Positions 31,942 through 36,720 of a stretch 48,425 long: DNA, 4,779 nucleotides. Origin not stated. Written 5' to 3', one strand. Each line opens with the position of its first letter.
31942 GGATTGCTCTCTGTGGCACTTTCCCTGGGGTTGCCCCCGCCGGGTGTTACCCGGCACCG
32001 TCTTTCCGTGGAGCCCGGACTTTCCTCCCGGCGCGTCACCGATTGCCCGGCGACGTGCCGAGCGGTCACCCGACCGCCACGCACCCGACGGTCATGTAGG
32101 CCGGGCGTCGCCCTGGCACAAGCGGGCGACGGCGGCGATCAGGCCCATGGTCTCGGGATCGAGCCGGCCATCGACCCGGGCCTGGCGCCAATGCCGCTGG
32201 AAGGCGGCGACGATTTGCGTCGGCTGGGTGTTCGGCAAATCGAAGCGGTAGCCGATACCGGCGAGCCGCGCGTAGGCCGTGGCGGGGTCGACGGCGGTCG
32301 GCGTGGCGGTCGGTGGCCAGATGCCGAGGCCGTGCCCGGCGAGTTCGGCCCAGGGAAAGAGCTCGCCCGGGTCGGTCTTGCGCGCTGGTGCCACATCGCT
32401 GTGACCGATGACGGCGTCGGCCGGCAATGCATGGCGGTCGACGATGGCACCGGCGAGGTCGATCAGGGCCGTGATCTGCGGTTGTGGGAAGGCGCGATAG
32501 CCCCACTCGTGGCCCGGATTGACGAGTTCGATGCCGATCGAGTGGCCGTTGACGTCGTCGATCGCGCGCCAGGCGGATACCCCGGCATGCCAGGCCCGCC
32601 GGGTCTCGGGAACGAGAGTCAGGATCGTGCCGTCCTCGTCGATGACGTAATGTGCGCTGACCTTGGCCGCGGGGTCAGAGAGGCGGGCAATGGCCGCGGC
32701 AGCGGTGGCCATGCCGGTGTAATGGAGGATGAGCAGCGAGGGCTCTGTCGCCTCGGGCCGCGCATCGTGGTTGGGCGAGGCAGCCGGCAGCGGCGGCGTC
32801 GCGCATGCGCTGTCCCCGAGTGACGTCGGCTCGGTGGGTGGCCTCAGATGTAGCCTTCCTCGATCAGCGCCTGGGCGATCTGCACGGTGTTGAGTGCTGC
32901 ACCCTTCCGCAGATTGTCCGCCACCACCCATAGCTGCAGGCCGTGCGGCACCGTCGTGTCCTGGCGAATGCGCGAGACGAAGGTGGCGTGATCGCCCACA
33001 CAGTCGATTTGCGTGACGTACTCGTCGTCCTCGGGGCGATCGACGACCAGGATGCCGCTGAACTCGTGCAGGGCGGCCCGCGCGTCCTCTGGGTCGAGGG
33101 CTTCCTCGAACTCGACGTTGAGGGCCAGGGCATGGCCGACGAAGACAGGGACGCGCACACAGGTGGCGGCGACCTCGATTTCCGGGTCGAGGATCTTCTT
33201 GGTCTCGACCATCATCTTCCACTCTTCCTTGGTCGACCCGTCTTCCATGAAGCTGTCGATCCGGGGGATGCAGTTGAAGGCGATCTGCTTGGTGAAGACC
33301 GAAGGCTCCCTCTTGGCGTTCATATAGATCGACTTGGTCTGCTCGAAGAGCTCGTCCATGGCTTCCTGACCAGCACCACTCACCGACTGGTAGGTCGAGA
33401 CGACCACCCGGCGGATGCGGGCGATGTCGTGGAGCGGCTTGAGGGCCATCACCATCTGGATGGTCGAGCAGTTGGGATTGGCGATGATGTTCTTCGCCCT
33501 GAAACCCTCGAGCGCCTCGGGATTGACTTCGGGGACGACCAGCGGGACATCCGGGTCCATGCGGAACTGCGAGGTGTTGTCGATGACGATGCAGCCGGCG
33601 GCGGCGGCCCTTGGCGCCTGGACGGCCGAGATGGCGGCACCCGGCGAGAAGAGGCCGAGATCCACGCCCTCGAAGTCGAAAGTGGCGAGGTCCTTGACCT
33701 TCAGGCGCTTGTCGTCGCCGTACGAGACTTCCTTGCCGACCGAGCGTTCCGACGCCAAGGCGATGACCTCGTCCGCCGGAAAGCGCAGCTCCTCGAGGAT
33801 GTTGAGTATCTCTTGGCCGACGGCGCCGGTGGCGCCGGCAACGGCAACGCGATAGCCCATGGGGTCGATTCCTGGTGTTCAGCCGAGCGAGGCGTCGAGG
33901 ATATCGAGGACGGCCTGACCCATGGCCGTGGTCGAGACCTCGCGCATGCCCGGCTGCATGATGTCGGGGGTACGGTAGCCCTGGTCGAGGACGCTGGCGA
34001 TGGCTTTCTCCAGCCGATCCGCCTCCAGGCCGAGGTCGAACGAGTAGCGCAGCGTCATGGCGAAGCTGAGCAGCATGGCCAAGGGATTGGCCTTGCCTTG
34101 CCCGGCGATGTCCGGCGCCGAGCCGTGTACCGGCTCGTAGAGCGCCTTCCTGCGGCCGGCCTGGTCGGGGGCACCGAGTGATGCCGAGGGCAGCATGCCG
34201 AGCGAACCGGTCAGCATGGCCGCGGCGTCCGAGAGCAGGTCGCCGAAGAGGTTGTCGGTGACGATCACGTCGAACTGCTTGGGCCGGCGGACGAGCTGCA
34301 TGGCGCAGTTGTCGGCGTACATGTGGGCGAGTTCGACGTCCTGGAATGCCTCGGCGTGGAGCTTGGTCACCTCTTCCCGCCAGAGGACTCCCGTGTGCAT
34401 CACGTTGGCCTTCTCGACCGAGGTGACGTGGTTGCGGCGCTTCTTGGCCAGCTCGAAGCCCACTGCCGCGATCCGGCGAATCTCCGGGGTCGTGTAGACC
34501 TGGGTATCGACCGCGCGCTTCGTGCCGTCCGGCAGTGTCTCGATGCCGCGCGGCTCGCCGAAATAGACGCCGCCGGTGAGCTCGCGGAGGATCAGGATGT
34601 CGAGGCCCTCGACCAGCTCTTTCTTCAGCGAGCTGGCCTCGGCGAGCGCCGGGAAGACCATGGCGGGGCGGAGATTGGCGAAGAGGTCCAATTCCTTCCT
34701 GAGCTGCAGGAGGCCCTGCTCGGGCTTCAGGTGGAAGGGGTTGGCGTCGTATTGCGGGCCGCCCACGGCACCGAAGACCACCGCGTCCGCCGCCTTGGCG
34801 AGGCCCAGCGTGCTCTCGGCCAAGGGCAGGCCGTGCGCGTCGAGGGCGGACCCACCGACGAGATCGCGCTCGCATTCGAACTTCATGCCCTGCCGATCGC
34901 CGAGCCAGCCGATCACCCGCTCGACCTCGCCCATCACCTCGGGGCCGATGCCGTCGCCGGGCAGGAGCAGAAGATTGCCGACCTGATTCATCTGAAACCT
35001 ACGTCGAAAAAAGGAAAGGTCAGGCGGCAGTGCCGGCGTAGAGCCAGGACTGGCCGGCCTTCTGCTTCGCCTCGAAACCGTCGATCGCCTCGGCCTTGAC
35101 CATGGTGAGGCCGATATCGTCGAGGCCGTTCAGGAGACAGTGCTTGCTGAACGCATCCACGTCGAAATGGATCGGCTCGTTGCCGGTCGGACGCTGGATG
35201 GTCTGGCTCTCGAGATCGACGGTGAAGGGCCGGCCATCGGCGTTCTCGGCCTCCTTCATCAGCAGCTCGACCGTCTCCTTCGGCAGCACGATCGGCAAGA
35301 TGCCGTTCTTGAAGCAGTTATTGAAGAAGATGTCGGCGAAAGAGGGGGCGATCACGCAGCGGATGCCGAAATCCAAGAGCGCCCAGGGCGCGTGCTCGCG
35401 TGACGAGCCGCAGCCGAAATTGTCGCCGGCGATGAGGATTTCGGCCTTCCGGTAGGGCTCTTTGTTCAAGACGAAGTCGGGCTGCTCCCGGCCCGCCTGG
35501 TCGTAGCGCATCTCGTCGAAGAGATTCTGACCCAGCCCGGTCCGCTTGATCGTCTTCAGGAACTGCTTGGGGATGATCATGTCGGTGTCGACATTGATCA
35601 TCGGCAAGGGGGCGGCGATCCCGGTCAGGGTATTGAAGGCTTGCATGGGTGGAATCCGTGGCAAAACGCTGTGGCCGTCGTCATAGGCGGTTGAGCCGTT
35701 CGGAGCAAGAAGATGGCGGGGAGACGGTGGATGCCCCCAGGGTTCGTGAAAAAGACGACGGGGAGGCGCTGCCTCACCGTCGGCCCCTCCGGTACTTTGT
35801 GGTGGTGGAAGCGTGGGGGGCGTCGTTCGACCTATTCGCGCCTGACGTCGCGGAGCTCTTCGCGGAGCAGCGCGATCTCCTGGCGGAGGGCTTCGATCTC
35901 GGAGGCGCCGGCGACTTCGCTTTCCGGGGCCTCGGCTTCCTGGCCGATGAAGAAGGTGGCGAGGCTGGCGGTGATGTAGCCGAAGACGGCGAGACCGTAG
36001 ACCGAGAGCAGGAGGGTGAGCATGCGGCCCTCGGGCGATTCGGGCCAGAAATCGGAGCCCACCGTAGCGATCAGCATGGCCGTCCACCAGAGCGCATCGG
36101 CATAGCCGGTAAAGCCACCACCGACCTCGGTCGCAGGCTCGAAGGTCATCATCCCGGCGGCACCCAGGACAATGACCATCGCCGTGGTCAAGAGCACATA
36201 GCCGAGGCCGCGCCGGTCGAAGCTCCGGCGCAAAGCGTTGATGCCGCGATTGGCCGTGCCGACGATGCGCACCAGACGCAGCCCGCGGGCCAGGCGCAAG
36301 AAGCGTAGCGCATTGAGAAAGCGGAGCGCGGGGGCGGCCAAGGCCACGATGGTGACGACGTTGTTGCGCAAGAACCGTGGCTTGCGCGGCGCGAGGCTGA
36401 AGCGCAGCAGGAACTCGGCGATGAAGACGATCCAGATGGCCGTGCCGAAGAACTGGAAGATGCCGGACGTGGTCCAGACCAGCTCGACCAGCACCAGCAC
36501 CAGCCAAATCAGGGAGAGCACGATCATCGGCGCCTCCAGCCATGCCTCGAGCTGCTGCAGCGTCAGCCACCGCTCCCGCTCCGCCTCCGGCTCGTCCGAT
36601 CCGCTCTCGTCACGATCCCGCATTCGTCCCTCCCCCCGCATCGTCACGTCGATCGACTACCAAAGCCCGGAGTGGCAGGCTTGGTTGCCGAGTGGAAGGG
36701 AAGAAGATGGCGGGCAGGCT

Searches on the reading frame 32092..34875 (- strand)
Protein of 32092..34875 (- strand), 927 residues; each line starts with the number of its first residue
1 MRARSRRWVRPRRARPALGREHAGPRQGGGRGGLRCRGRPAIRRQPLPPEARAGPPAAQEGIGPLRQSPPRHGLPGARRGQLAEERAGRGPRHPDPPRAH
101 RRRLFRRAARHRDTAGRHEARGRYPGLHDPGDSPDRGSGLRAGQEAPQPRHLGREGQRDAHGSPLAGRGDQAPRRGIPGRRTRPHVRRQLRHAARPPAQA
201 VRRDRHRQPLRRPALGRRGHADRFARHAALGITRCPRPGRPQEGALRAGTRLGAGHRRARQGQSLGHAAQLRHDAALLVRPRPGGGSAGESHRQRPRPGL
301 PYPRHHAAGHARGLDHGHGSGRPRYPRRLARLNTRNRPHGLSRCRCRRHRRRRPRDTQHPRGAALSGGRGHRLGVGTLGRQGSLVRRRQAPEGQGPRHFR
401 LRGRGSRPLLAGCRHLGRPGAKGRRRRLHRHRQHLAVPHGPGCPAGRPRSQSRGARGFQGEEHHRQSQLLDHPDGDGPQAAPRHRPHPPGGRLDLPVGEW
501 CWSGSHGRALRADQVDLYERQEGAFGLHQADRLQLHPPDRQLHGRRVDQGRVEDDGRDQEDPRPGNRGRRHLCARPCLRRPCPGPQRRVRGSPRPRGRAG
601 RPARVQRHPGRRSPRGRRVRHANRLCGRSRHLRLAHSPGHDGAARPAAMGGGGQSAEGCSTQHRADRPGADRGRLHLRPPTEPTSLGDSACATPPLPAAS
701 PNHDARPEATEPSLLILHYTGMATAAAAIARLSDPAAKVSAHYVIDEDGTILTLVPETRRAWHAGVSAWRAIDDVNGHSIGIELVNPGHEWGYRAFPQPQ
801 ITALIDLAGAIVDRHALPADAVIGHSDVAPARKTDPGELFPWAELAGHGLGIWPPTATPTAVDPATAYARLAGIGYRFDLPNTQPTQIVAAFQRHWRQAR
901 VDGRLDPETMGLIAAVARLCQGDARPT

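Call 50: search_protein_families(library=ncbifam, proteins=[window:32092-34875:-], max_evalue=1e-10)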
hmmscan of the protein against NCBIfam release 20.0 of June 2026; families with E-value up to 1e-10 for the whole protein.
window:32092-34875:- (927 aa): 1 family
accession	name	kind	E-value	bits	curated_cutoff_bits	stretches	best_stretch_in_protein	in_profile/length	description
NF008758.0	PRK11789.1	equivalog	1.2e-30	106.3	143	1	737-846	74-179/190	1,6-anhydro-N-acetylmuramyl-L-alanine amidase AmpD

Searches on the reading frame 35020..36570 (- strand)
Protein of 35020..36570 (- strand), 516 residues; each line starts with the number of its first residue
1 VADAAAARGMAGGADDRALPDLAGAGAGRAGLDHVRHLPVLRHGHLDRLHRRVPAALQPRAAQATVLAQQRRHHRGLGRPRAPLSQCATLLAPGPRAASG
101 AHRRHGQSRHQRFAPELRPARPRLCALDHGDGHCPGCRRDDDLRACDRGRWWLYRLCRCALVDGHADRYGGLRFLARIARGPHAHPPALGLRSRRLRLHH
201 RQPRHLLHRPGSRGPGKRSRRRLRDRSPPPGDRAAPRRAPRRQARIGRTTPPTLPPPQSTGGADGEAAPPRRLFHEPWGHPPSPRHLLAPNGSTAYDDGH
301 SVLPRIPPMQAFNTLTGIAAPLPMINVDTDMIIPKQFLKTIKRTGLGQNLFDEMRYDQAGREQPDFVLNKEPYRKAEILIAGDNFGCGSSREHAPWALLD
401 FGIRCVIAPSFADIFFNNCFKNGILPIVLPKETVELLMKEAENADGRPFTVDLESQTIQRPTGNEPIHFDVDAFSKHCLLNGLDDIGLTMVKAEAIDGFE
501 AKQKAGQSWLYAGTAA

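Call 50: search_protein_families(library=ncbifam, proteins=[window:35020-36570:-], max_evalue=1e-10)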
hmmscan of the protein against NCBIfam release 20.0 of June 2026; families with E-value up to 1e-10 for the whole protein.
window:35020-36570:- (516 aa): 9 families
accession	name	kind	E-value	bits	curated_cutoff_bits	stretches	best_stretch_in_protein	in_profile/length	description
NF002458.0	PRK01641.1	subfamily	5.8e-90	300.3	167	1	309-510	1-200/202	3-isopropylmalate dehydratase small subunit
TIGR00171.1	leuD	equivalog_domain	8.7e-78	260.5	116.25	1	309-496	1-188/188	3-isopropylmalate dehydratase small subunit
TIGR02087.1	LEUD_arch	subfamily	4.4e-25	88.3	108.95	1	326-469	9-134/157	LeuD/DmdB family oxidoreductase small subunit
TIGR02084.1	leud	equivalog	2.4e-23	82.5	245.85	1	326-464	9-129/156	3-isopropylmalate dehydratase small subunit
NF040625.1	HacB2_Meth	equivalog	1.6e-21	76.5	230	1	326-488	14-152/161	homoaconitase small subunit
NF040604.2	HacB_Meth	equivalog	2.4e-20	73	230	1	326-458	13-127/159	homoaconitase small subunit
NF010629.0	PRK14023.1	equivalog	2.1e-16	60.2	229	1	327-460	11-127/166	homoaconitate hydratase small subunit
TIGR01342.1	acon_putative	hypoth_equivalog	2.8e-12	45.6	719.15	1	326-434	480-587/655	putative aconitate hydratase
NF005558.0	PRK07229.1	equivalog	4.4e-12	45.4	612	1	371-431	524-580/647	aconitate hydratase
